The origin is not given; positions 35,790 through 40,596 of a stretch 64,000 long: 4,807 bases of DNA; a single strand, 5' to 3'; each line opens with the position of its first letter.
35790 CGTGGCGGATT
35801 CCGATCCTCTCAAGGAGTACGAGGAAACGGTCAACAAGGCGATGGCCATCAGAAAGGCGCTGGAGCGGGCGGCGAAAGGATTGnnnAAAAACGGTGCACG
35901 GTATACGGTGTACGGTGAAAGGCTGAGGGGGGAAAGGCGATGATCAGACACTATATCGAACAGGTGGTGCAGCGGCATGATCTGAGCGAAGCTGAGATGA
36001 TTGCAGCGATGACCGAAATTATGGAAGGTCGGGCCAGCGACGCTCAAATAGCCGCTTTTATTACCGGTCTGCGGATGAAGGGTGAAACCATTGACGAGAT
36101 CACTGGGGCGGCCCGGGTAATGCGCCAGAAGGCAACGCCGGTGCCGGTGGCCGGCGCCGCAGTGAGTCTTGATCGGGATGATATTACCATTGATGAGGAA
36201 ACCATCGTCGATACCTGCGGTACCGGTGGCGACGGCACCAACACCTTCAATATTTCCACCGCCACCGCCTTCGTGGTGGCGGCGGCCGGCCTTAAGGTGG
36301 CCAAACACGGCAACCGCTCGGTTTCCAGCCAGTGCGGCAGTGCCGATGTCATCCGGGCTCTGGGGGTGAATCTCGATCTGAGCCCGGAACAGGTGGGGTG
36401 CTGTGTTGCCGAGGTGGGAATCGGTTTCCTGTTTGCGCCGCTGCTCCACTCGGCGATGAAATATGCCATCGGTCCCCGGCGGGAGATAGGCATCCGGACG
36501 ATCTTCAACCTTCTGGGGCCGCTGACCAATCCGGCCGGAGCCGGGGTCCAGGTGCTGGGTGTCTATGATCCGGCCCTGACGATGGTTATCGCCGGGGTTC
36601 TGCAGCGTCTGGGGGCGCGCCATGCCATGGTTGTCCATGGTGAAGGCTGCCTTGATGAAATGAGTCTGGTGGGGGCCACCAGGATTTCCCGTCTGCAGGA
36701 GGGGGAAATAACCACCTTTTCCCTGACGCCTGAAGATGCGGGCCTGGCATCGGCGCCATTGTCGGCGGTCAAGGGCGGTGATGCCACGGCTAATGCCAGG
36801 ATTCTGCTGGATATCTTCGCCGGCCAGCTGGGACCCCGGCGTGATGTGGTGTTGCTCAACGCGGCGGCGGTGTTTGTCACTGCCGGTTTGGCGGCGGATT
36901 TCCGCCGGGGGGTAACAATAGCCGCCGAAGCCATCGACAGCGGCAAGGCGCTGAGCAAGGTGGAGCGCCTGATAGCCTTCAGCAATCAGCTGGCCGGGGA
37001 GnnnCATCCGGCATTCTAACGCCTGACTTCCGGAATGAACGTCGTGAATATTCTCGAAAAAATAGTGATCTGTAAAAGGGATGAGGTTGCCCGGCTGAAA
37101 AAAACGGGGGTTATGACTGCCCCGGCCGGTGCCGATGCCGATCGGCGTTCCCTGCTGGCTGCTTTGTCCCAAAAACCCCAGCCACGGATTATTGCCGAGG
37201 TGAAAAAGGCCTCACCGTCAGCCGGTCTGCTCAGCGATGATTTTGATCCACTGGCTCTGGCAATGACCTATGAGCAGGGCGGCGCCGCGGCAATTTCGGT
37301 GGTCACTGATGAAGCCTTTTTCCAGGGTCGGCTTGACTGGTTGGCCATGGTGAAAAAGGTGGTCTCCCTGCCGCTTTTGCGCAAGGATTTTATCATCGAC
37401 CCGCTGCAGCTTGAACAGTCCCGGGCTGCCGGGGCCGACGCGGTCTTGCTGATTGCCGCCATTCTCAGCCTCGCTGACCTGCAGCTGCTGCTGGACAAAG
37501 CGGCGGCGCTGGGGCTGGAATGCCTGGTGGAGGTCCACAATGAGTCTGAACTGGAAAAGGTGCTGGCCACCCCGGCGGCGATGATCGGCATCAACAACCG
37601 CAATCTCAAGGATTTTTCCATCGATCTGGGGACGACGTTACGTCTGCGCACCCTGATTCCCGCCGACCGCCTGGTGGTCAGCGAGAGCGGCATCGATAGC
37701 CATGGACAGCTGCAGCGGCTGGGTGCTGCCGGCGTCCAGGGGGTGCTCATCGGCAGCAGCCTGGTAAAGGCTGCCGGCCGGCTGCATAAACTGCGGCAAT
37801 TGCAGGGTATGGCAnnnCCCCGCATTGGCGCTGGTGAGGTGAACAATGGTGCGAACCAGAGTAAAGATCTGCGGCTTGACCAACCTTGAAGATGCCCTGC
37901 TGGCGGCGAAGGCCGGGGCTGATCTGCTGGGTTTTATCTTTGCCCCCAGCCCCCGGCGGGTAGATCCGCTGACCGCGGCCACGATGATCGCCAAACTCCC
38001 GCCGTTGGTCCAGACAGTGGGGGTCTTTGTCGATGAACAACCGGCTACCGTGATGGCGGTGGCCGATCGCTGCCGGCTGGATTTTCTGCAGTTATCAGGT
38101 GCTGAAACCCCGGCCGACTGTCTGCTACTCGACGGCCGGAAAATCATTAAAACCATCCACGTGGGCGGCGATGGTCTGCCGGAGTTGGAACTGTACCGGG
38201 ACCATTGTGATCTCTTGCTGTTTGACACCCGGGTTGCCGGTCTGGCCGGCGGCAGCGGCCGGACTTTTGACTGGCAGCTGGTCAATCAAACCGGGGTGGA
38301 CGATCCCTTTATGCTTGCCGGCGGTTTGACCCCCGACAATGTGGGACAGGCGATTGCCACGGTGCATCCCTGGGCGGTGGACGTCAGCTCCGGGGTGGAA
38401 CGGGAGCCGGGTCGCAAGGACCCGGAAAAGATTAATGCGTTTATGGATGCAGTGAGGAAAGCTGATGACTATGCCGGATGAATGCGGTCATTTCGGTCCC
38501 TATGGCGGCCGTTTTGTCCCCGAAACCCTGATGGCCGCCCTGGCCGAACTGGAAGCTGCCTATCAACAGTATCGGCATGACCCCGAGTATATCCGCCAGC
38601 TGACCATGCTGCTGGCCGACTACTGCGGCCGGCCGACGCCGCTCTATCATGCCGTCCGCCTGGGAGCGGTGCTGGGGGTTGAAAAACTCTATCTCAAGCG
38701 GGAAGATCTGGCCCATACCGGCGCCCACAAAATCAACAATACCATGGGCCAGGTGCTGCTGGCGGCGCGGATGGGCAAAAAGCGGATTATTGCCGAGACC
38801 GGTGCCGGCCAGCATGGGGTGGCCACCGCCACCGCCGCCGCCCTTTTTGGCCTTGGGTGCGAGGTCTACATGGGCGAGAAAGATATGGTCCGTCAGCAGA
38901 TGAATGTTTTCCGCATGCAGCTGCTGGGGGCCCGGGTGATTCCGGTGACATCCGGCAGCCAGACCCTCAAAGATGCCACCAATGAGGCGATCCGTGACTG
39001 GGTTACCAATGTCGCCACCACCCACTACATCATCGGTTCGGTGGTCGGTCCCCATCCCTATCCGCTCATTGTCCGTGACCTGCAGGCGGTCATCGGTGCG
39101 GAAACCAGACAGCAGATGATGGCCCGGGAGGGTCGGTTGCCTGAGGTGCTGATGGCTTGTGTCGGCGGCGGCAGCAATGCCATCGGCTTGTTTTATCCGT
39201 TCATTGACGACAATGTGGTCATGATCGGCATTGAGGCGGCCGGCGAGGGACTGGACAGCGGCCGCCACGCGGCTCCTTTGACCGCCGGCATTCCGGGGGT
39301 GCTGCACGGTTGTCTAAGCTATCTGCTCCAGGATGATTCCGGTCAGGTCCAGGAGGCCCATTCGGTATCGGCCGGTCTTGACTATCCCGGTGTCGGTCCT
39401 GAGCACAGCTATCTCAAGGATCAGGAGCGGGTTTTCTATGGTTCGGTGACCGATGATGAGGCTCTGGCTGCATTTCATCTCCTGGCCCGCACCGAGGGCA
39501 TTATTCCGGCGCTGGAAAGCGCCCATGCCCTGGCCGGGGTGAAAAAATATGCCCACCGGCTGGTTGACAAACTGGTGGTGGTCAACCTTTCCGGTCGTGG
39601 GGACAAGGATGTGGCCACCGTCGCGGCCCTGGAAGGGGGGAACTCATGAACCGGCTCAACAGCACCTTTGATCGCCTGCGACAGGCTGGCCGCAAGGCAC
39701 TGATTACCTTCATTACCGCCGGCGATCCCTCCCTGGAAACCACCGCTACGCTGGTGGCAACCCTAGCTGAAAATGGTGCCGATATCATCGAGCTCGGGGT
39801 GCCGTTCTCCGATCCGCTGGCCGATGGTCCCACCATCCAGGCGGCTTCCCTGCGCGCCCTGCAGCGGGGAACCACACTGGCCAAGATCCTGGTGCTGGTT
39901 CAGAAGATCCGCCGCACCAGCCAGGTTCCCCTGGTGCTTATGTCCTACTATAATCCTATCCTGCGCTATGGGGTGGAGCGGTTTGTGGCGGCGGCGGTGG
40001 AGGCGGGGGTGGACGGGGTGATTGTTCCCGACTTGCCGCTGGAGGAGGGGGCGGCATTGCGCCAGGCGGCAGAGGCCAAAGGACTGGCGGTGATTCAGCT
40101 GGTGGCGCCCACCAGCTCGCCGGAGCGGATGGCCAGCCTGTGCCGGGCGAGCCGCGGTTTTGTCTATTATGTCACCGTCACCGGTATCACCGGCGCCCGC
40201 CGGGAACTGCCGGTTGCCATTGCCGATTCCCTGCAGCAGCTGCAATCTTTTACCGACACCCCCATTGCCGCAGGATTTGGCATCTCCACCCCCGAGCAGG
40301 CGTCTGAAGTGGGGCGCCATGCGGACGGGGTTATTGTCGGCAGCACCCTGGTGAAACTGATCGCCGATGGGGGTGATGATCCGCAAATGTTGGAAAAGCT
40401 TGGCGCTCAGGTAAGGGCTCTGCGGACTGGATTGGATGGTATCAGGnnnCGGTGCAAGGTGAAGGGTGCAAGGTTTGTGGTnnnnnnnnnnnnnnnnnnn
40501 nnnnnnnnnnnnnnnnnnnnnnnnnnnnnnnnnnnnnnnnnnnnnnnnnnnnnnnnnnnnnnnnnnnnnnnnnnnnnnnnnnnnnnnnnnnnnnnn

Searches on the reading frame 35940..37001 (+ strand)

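Call 17: search_protein_families(library=pfam, proteins=[window:35940-37001:+], max_evalue=0.001)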
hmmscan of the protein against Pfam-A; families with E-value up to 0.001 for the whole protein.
window:35940-37001:+ (354 aa): 2 families
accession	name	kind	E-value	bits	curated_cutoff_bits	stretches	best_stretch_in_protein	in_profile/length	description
PF00591.27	Glycos_transf_3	-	6.1e-95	318.1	27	1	87-338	2-253/253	Glycosyl transferase family, a/b domain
PF02885.22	Glycos_trans_3N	-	1.1e-25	89.6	26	1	4-65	2-63/63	Glycosyl transferase family, helical bundle domain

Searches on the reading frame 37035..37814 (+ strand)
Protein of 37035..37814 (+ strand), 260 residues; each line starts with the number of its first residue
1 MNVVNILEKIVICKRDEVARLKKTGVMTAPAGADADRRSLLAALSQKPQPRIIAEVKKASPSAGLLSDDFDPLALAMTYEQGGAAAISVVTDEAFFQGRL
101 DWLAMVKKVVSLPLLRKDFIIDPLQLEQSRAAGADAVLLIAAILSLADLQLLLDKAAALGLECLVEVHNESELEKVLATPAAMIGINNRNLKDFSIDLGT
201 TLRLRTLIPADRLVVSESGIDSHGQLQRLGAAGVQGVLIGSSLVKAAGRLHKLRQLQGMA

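Call 17: search_protein_families(library=pfam, proteins=[window:37035-37814:+], max_evalue=0.001)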
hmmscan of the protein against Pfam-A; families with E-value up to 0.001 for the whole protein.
window:37035-37814:+ (260 aa): 1 family
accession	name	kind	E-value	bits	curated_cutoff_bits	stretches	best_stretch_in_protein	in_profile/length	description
PF00218.27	IGPS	-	2.3e-79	266.6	27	1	7-255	1-253/254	Indole-3-glycerol phosphate synthase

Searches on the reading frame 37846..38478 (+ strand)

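Call 17: search_protein_families(library=pfam, proteins=[window:37846-38478:+], max_evalue=0.001)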
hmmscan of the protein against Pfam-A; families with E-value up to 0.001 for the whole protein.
window:37846-38478:+ (211 aa): 1 family
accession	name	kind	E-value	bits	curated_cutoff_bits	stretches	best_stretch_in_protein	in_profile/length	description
PF00697.28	PRAI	-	5.6e-46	157.1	22.7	1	6-201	1-192/193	N-(5'phosphoribosyl)anthranilate (PRA) isomerase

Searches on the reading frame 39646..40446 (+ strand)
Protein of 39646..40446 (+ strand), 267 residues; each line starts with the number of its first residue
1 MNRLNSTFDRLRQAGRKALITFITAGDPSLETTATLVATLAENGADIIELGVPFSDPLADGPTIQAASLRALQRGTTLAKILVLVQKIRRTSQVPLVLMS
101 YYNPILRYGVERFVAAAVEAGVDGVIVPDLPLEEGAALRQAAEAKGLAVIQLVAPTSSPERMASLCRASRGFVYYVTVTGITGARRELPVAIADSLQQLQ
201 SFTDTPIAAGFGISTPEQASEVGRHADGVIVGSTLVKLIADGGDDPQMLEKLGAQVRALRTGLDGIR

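Call 17: search_protein_families(library=pfam, proteins=[window:39646-40446:+], max_evalue=0.001)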
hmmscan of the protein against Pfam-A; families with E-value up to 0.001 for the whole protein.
window:39646-40446:+ (267 aa): 1 family
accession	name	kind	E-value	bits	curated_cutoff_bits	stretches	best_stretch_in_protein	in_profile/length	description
PF00290.26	Trp_syntA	-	1.1e-94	316.7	27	1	8-260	1-255/259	Tryptophan synthase alpha chain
